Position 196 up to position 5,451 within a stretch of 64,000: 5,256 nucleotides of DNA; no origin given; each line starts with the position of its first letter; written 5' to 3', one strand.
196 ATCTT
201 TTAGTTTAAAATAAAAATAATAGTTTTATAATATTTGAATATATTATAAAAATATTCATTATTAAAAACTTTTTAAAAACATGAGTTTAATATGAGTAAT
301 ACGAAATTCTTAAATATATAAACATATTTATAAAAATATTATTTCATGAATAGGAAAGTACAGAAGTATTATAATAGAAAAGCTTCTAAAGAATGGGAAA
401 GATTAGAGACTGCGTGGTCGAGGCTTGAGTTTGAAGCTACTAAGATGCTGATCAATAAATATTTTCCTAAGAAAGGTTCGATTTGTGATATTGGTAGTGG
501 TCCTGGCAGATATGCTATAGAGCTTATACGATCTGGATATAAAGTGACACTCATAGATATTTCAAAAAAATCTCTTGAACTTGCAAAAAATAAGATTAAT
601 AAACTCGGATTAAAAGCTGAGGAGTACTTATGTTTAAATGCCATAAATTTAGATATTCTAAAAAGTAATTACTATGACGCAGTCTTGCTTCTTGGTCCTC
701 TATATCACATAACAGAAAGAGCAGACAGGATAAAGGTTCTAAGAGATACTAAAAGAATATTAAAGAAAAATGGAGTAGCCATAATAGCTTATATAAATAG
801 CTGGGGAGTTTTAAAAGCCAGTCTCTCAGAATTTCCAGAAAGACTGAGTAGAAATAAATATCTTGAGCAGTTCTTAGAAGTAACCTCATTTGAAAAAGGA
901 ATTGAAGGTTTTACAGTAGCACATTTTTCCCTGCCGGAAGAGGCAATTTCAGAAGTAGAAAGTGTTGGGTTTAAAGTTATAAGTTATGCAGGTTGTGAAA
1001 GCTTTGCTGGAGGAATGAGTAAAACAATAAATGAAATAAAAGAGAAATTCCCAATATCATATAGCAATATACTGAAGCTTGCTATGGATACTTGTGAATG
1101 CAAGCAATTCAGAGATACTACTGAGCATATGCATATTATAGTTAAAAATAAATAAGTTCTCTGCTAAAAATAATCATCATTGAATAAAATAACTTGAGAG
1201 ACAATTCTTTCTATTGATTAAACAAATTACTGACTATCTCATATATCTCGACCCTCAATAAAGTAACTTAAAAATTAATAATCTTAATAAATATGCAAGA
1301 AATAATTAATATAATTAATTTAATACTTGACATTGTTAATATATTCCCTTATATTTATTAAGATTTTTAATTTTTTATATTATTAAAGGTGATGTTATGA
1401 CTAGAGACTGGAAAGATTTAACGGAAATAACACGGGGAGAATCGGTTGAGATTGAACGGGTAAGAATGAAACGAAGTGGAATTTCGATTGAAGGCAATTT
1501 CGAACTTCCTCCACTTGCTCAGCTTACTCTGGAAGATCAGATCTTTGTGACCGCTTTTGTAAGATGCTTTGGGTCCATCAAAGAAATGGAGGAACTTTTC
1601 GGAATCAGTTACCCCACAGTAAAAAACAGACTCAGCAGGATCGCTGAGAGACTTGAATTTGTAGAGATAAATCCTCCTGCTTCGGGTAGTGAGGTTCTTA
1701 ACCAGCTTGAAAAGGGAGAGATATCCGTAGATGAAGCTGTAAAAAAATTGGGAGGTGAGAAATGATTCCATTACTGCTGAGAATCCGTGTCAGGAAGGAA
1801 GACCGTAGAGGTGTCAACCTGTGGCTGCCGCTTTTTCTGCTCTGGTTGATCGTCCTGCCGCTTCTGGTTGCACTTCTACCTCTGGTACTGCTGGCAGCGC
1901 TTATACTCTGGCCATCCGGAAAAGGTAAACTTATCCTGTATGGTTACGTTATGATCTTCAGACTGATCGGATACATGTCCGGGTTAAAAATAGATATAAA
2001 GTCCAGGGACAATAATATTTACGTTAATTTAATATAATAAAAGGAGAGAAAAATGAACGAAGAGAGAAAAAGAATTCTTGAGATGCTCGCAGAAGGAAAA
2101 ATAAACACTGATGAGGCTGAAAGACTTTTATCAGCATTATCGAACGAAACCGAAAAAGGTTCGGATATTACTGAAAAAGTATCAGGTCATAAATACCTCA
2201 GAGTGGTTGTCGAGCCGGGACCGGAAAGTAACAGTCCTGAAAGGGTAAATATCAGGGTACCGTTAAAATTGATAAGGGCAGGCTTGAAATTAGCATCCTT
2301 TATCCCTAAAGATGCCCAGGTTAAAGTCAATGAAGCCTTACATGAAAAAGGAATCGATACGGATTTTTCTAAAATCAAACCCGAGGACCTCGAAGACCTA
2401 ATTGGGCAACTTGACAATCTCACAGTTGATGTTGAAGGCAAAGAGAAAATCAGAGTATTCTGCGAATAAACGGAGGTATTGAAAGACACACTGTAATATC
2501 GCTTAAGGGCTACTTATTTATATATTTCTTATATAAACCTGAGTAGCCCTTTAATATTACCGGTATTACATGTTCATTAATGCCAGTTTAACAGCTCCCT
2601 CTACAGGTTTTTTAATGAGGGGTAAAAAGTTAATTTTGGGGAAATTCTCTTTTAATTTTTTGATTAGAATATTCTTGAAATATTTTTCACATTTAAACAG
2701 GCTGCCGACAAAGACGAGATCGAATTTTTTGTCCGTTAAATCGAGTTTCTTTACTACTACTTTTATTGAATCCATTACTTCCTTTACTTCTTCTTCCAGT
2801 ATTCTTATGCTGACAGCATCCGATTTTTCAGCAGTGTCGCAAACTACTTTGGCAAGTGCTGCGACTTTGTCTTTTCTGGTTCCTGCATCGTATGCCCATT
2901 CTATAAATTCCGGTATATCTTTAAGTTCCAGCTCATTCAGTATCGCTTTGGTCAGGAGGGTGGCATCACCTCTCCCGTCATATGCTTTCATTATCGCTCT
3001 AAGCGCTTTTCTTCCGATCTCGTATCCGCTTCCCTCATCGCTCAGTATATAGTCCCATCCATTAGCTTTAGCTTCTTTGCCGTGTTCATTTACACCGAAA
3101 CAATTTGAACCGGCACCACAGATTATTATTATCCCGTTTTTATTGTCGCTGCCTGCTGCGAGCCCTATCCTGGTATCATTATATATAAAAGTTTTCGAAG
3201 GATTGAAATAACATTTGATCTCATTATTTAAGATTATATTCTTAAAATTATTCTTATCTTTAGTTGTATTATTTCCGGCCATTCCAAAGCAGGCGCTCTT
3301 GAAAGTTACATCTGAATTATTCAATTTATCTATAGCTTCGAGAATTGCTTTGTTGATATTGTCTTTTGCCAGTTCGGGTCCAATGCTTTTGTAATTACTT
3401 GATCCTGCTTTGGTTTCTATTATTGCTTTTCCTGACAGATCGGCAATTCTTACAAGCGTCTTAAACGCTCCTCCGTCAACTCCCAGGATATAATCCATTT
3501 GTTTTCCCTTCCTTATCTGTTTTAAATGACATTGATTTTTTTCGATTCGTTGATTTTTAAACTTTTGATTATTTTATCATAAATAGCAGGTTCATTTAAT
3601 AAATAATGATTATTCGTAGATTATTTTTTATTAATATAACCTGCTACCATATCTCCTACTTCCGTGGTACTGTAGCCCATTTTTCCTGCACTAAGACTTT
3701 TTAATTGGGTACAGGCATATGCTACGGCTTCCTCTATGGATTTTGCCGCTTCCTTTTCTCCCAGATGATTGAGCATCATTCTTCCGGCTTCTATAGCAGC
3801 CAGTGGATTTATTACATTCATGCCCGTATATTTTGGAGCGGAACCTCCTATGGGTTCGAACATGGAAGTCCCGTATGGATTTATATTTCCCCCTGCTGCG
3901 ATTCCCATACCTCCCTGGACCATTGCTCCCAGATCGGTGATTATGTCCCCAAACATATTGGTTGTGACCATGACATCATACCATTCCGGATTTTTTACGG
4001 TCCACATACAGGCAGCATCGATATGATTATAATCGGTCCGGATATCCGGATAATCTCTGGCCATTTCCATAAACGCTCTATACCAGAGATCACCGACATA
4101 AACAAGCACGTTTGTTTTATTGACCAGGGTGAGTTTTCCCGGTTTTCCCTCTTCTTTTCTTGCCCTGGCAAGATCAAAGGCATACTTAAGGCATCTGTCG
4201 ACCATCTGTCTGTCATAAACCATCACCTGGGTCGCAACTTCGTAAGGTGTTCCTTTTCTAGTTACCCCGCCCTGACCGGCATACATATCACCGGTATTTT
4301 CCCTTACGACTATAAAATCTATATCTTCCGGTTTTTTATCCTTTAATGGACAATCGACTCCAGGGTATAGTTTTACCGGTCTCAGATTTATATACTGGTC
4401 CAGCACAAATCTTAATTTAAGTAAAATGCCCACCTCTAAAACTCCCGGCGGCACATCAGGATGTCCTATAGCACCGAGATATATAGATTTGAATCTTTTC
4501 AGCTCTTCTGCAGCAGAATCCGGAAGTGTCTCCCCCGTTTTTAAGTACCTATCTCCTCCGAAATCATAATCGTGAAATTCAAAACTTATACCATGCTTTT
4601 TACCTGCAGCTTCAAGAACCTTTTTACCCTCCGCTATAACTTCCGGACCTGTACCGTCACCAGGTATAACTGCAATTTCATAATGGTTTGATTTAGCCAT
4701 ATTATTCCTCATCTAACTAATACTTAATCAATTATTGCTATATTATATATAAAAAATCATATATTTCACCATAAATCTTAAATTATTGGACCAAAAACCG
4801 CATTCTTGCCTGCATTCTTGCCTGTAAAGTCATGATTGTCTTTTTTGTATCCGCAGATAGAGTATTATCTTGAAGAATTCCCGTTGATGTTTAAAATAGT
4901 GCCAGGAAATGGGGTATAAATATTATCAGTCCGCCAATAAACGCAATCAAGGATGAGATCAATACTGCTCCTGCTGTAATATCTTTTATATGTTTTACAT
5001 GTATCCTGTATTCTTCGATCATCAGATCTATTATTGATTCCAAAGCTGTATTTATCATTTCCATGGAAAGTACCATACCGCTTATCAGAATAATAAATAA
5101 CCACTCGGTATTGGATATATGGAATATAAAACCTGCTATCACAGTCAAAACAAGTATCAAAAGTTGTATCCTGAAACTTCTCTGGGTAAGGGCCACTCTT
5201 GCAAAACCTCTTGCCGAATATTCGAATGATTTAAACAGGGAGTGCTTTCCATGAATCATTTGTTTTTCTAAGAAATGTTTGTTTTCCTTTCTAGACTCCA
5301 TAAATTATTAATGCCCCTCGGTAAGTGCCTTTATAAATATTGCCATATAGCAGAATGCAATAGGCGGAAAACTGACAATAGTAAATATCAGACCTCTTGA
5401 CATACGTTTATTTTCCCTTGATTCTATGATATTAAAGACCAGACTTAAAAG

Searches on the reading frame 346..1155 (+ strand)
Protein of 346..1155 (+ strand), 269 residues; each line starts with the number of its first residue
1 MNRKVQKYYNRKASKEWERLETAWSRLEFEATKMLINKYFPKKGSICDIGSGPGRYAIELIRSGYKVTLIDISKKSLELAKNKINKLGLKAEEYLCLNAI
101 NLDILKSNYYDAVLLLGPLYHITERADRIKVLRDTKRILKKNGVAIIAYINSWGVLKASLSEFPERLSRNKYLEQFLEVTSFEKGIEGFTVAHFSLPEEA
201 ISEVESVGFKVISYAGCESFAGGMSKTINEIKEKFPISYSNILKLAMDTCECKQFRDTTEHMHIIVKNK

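Call 13: search_protein_families(library=pfam, proteins=[window:346-1155:+], max_evalue=0.001)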
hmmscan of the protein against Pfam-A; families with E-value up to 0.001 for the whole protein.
window:346-1155:+ (269 aa): 9 families
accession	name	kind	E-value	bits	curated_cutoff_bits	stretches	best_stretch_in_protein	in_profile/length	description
PF08241.18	Methyltransf_11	-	9.9e-16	58.6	21.2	1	48-147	2-95/95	Methyltransferase domain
PF13649.12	Methyltransf_25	-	2.2e-15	57.6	27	1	46-143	1-97/97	Methyltransferase domain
PF13847.12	Methyltransf_31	-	7e-15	55.4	27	1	43-170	4-125/145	Methyltransferase domain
PF08242.18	Methyltransf_12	-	1.4e-12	48.6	30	1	48-144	2-97/98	Methyltransferase domain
PF13489.12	Methyltransf_23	-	2.8e-10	40.6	27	1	37-167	14-129/164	Methyltransferase domain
PF01209.24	Ubie_methyltran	-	4e-09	36.6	20.1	1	43-145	47-149/233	ubiE/COQ5 methyltransferase family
PF05175.20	MTS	-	2.4e-06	27.7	23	1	31-148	19-139/170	Methyltransferase small domain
PF02527.21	GidB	-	0.00014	21.7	27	1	38-114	43-120/184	rRNA small subunit methyltransferase G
PF12847.13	Methyltransf_18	-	0.00028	21.3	27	1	36-117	8-90/151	Methyltransferase domain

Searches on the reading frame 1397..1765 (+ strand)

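Call 13: search_protein_families(library=pfam, proteins=[window:1397-1765:+], max_evalue=0.001)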
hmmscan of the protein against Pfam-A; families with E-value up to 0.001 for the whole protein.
window:1397-1765:+ (122 aa): 3 families
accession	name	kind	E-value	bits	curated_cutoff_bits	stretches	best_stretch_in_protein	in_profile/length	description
PF09862.15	DUF2089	-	1.9e-18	66.3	33.4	1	43-88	1-46/47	Domain of unknown function (DUF2089)-HTH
PF13556.12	HTH_30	-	0.00069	19.8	27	0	52-86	6-40/59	PucR C-terminal helix-turn-helix domain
PF08281.18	Sigma70_r4_2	-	0.00082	19.4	25.7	0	60-86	28-54/54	Sigma-70, region 4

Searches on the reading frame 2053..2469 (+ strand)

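Call 13: search_protein_families(library=pfam, proteins=[window:2053-2469:+], max_evalue=0.001)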
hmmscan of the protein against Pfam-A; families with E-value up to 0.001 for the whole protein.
window:2053-2469:+ (138 aa): 2 families
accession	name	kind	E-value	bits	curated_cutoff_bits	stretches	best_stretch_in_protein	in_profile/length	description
PF22746.1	SHOCT-like_DUF2089-C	-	7.4e-11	41.7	27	1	3-32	1-30/32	SHOCT-like domain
PF02637.23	GatB_Yqey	-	9e-05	22.8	27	0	90-124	22-56/148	GatB domain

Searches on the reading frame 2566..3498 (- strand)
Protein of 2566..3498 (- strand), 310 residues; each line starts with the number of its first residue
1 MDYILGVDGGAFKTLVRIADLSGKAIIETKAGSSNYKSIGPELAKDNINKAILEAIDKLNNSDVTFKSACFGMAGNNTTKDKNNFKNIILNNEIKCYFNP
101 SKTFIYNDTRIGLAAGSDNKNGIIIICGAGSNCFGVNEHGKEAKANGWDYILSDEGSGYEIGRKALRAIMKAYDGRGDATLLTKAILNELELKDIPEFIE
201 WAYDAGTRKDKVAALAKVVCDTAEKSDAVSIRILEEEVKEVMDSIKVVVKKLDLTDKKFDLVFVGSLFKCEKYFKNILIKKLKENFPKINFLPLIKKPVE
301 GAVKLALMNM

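Call 13: search_protein_families(library=pfam, proteins=[window:2566-3498:-], max_evalue=0.001)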
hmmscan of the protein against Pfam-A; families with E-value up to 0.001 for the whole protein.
window:2566-3498:- (310 aa): 1 family
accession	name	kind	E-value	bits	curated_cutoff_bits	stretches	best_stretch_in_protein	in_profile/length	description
PF01869.26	BcrAD_BadFG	-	6e-44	151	31.5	1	5-303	1-268/271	BadF/BadG/BcrA/BcrD ATPase family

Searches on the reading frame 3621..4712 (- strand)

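Call 13: search_protein_families(library=pfam, proteins=[window:3621-4712:-], max_evalue=0.001)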
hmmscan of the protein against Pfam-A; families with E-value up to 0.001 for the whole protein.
window:3621-4712:- (363 aa): 1 family
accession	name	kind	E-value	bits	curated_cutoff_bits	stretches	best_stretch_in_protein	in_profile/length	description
PF00180.25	Iso_dh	-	3.7e-90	303.1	27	1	13-339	2-327/348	Isocitrate/isopropylmalate dehydrogenase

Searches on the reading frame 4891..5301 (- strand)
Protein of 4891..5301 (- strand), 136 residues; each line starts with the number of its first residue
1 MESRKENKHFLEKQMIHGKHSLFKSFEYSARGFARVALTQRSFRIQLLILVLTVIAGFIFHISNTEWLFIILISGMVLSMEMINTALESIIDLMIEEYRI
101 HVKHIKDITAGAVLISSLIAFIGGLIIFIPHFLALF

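Call 13: search_protein_families(library=pfam, proteins=[window:4891-5301:-], max_evalue=0.001)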
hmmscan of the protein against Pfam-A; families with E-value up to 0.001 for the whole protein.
window:4891-5301:- (136 aa): 1 family
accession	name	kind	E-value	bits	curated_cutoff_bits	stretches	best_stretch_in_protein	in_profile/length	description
PF01219.24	DAGK_prokar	-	1.2e-29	102.5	22.3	1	28-128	2-102/102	Prokaryotic diacylglycerol kinase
